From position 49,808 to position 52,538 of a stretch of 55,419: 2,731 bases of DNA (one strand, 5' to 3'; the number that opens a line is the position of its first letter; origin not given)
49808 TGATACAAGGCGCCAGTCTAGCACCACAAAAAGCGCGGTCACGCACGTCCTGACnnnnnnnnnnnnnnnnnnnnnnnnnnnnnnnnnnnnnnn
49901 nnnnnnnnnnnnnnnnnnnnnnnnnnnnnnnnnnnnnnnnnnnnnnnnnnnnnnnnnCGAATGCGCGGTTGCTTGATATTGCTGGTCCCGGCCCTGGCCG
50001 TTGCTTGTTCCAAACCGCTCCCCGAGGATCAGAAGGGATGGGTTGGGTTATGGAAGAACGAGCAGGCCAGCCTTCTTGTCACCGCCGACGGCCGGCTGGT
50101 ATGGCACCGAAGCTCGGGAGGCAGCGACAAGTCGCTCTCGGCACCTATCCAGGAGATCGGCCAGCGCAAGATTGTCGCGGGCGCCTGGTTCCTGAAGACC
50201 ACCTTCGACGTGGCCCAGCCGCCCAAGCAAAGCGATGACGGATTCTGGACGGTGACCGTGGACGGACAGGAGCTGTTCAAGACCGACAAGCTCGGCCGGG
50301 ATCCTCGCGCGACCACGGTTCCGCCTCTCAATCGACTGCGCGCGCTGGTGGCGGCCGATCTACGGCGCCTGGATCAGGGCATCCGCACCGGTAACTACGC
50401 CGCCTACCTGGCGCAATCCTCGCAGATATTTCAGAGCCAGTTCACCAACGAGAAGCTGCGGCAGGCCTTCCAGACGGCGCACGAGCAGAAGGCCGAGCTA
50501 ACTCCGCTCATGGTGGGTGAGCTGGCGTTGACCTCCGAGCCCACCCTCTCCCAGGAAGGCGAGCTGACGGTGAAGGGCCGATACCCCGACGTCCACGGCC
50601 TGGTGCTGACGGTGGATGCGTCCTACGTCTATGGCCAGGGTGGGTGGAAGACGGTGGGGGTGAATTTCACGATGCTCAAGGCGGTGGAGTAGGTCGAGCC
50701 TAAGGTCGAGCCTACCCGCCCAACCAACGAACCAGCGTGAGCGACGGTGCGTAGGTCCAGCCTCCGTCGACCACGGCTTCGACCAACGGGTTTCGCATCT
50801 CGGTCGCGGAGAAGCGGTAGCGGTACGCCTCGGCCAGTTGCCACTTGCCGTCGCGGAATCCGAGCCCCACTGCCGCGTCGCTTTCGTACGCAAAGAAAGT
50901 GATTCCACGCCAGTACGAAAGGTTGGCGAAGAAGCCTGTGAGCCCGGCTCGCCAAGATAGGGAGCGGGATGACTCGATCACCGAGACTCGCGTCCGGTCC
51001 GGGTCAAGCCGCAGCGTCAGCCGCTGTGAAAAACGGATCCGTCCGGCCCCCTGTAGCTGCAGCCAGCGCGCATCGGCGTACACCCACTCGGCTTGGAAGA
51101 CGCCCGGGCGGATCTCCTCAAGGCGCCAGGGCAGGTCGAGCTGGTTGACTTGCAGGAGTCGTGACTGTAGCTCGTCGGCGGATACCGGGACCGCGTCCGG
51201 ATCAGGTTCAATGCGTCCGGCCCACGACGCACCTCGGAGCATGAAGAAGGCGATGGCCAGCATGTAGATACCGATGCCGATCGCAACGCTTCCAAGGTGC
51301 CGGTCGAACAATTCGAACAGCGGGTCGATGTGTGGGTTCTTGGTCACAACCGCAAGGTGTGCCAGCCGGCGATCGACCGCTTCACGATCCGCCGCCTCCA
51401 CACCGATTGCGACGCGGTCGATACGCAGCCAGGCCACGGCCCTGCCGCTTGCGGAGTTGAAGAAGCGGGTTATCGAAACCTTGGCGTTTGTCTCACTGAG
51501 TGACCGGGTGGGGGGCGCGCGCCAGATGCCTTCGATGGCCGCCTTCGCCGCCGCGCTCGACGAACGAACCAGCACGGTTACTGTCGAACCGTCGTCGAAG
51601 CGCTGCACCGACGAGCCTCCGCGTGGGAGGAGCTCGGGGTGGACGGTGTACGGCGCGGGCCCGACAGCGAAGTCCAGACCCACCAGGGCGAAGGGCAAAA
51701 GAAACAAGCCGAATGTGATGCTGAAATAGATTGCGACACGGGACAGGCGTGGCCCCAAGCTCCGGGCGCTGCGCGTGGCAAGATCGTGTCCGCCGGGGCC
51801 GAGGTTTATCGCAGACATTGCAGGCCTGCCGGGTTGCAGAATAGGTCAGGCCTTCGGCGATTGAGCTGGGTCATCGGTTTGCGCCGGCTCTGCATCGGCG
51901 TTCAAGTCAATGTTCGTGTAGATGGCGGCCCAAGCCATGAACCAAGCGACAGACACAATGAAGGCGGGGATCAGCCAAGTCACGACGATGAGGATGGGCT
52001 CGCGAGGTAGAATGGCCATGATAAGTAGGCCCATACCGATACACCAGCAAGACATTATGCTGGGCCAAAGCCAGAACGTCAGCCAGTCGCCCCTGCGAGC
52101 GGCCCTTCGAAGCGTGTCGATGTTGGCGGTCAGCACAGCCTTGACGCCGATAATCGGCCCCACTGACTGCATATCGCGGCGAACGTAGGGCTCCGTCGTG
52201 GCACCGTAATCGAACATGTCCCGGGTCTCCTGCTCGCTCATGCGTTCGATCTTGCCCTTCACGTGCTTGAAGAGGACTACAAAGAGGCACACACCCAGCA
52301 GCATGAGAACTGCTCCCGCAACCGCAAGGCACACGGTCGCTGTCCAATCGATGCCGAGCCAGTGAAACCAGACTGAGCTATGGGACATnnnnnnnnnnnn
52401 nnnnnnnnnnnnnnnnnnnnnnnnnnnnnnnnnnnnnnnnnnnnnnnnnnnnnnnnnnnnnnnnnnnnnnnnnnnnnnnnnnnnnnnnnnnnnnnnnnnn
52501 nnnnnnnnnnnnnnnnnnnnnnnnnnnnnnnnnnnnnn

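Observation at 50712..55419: Orphan T6SS cargo island 2: vgrG2 - extended PAAR - tandem DcrB/Eag-like protein - two membrane proteins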

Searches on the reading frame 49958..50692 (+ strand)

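Call 5: search_protein_families(library=pfam, proteins=[window:49958-50692:+], max_evalue=1)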
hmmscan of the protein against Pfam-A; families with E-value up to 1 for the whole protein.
window:49958-50692:+ (244 aa): 1 family
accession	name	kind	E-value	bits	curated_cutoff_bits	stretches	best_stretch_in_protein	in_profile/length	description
PF11113.13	Phage_head_chap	-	0.22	12.1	25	1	160-185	22-48/56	Head assembly gene product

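Call 6: search_protein_families(library=ncbifam, proteins=[window:49958-50692:+], max_evalue=1)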
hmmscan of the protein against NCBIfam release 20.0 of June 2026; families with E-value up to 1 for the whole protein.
window:49958-50692:+ (244 aa): 1 family
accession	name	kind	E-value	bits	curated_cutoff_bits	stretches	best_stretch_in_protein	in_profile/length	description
NF052250.1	PA0061_lipo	subfamily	0.18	11.9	55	1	2-39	1-40/136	PA0061/PA0062 family lipoprotein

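Call 94: search_protein_families(library=padloc, proteins=[window:49958-50692:+], max_evalue=0.01)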
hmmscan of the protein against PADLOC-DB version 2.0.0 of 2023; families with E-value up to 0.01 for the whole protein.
window:49958-50692:+ (244 aa): 0 families

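Call 95: search_protein_families(library=phrogs, proteins=[window:49958-50692:+], max_evalue=0.01)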
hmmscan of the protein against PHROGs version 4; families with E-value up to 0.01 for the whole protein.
window:49958-50692:+ (244 aa): 0 families

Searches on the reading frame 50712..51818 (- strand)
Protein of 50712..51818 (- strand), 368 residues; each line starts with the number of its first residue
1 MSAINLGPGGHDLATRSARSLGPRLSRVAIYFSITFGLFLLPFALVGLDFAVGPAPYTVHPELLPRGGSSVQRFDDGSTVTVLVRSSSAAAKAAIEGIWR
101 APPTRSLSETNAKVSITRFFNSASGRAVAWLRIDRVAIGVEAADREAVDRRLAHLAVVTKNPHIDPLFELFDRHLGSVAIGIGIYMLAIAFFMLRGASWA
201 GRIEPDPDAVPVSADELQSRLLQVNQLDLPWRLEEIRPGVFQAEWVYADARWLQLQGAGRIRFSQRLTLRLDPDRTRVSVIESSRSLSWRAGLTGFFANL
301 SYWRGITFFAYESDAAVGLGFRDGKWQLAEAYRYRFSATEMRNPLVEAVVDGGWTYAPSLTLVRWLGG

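Call 5: search_protein_families(library=pfam, proteins=[window:50712-51818:-], max_evalue=1)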
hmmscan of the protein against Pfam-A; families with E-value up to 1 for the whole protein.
window:50712-51818:- (368 aa): 0 families

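Call 6: search_protein_families(library=ncbifam, proteins=[window:50712-51818:-], max_evalue=1)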
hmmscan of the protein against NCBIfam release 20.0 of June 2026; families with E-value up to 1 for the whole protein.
window:50712-51818:- (368 aa): 1 family
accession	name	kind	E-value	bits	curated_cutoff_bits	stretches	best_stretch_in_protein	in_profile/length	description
NF010999.0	PRK14425.1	equivalog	0.19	11.9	106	1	74-113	41-79/94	acylphosphatase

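Call 42: find_homologous_proteins(query=window:50712-51818:-, max_evalue=0.001)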
Query window:50712-51818:- (368 aa): 6 proteins with E <= 0.001 among 8000 candidates.
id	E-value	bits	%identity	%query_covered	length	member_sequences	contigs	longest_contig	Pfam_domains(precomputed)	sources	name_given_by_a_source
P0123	5.5e-240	814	100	100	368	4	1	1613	-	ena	-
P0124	3.2e-156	538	66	100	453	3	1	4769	-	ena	-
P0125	3.8e-154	531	69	96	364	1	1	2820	-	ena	-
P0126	2.5e-142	492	63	99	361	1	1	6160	-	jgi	jgi:hypothetical protein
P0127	3.3e-141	489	64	94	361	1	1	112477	-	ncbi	-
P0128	3.7e-135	469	59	100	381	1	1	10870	-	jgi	jgi:hypothetical protein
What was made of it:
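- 50712..51818 (-): P5, 368 aa, two-TM protein. It is co-oriented and 27 nt downstream of P4, but is probably not part of the T6SS module. Only 6 clusters (call 42).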

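Call 44: find_encoding_contigs(protein=P0127, flank=10000, max_places=1)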
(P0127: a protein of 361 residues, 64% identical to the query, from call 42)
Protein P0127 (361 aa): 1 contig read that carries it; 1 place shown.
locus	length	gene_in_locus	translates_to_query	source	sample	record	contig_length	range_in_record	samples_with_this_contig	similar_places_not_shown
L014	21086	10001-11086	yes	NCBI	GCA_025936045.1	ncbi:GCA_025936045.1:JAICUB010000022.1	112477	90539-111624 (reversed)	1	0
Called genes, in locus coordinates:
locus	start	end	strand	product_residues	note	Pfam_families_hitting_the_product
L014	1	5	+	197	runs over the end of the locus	PF13338:AbiEi_4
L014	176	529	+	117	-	-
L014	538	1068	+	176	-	PF13744:HTH_37 (weak), PF13560:HTH_31 (weak), PF01381:HTH_3, PF13443:HTH_26 (faint)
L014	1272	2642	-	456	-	PF00479:G6PD_N, PF02781:G6PD_C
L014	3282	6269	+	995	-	-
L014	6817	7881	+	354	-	PF11578:DUF3237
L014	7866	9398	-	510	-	PF10503:Esterase_PHB, PF00326:Peptidase_S9 (weak)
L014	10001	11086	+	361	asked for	-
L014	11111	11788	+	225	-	PF22785:Tc-R-P (weak), PF00102:Y_phosphatase (weak), PF14566:PTPlike_phytase (weak)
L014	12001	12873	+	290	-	-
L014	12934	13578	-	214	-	-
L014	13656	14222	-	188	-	-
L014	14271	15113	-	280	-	PF04072:LCM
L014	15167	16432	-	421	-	PF00278:Orn_DAP_Arg_deC, PF02784:Orn_Arg_deC_N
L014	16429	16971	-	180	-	PF03167:UDG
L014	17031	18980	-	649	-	-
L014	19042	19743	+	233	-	-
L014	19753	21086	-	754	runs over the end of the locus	PF18370:RGI_lyase, PF21348:RGL11_C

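Call 88: find_encoding_contigs(protein=P0128, flank=8000, max_places=1)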
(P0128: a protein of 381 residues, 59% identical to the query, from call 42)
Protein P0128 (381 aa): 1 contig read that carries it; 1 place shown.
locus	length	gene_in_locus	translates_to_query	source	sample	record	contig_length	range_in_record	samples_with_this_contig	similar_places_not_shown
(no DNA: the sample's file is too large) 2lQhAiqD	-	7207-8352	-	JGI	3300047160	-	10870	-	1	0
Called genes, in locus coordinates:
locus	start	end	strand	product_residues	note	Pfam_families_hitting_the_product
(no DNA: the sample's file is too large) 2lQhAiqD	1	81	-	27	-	?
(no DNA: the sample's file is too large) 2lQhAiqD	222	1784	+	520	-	PF13487:HD_5, PF01966:HD, PF00196:GerE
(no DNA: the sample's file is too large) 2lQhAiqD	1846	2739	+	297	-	PF00561:Abhydrolase_1, PF12697:Abhydrolase_6, PF12146:Hydrolase_4, PF00326:Peptidase_S9 (faint)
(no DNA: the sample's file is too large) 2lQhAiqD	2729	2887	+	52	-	-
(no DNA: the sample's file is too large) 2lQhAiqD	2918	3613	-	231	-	-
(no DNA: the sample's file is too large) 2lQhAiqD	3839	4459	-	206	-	-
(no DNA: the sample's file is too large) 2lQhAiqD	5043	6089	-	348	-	-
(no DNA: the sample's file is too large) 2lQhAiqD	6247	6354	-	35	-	-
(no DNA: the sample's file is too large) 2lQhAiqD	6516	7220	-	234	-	-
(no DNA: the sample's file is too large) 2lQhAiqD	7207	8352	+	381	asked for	-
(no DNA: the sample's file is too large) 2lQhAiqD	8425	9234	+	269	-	PF00106:adh_short, PF01370:Epimerase (weak), PF08643:DUF1776 (faint), PF08659:KR (weak), PF13561:adh_short_C2, PF23441:SDR (weak)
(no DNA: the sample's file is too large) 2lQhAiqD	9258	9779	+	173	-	PF00440:TetR_N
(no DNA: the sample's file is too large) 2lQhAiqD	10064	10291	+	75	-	-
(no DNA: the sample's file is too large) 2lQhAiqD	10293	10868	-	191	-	?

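Call 89: find_encoding_contigs(protein=P0126, flank=8000, max_places=1)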
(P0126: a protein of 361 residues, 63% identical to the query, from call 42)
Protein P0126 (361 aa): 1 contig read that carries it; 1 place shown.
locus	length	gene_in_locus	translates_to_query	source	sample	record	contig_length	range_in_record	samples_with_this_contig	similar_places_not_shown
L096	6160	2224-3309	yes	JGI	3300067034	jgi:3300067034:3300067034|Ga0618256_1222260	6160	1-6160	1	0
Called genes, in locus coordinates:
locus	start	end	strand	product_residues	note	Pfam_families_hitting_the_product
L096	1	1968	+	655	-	?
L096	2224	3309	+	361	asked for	-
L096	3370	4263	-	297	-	PF13145:Rotamase_2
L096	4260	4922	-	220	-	-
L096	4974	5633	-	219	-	-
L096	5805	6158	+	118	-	?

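Call 90: search_protein_families(library=pfam, proteins=[L096:1-1968:+, L096:3370-4263:-, L014:11111-11788:+, L014:12001-12873:+], max_evalue=0.01)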
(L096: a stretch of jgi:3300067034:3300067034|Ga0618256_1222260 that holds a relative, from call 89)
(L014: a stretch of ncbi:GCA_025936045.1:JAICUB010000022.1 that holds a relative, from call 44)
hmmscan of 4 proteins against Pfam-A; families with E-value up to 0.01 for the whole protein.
L096:1-1968:+ (655 aa): 0 families

L096:3370-4263:- (297 aa): 1 family
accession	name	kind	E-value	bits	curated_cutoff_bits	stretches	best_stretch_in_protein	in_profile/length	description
PF13145.12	Rotamase_2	-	5.1e-17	63.3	27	1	121-257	1-121/121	PPIC-type PPIASE domain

L014:11111-11788:+ (225 aa): 6 families
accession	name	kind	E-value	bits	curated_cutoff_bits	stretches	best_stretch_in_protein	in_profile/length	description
PF14566.11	PTPlike_phytase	-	5.8e-06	26.9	27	1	102-142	111-151/158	Inositol hexakisphosphate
PF22785.1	Tc-R-P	-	8.3e-06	26.7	27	1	91-140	45-95/106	Polymorphic toxin system, DSP-PTPase phosphatase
PF00102.32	Y_phosphatase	-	1.2e-05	25.5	20.9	1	94-155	135-200/234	Protein-tyrosine phosphatase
PF22741.1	PTP-NADK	-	6.6e-05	22.8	27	1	99-140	83-123/163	DSP-PTPase phosphatase fused to NAD+ Kinase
PF22784.1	PTP-SAK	-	0.0002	21.9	27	1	93-155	55-120/153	Swiss Army Knife protein, DSP-PTPase phosphatase domain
PF00782.25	DSPc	-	0.0047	17.2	33.5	1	102-140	50-89/133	Dual specificity phosphatase, catalytic domain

L014:12001-12873:+ (290 aa): 0 families
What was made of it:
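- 50712..51818 (-): Homologues in L014, L096 and the P0128 locus lack any T6SS neighbour (calls 44, 88, 89, 90).
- P5 has no T6SS association elsewhere (calls 44, 88-90).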

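Call 94: search_protein_families(library=padloc, proteins=[window:50712-51818:-], max_evalue=0.01)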
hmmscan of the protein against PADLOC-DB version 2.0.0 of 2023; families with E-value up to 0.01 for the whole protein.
window:50712-51818:- (368 aa): 0 families

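Call 95: search_protein_families(library=phrogs, proteins=[window:50712-51818:-], max_evalue=0.01)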
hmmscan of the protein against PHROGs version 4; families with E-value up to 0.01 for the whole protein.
window:50712-51818:- (368 aa): 0 families

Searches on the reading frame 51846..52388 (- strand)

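Call 5: search_protein_families(library=pfam, proteins=[window:51846-52388:-], max_evalue=1)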
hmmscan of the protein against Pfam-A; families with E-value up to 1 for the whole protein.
window:51846-52388:- (180 aa): 3 families
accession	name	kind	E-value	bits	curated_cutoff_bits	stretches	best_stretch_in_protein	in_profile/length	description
PF23067.1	MG280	-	0.01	15.8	27.4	1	14-56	195-237/259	Uncharacterised protein MG280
PF13160.11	DUF3995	-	0.011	16.7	34.3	1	102-153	33-79/124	Protein of unknown function (DUF3995)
PF15471.11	TMEM171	-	0.026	14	27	1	20-60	161-199/320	Transmembrane protein family 171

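Call 6: search_protein_families(library=ncbifam, proteins=[window:51846-52388:-], max_evalue=1)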
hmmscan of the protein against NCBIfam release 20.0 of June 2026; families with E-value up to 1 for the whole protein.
window:51846-52388:- (180 aa): 1 family
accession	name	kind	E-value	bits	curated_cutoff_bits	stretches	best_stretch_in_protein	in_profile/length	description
NF058603.1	SCO2097_fam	equivalog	0.024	15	110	1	17-54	63-100/129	SCO2097 family morphological protein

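Call 94: search_protein_families(library=padloc, proteins=[window:51846-52388:-], max_evalue=0.01)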
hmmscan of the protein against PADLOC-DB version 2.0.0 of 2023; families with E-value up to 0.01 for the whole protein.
window:51846-52388:- (180 aa): 0 families

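Call 95: search_protein_families(library=phrogs, proteins=[window:51846-52388:-], max_evalue=0.01)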
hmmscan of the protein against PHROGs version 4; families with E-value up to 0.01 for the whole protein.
window:51846-52388:- (180 aa): 0 families
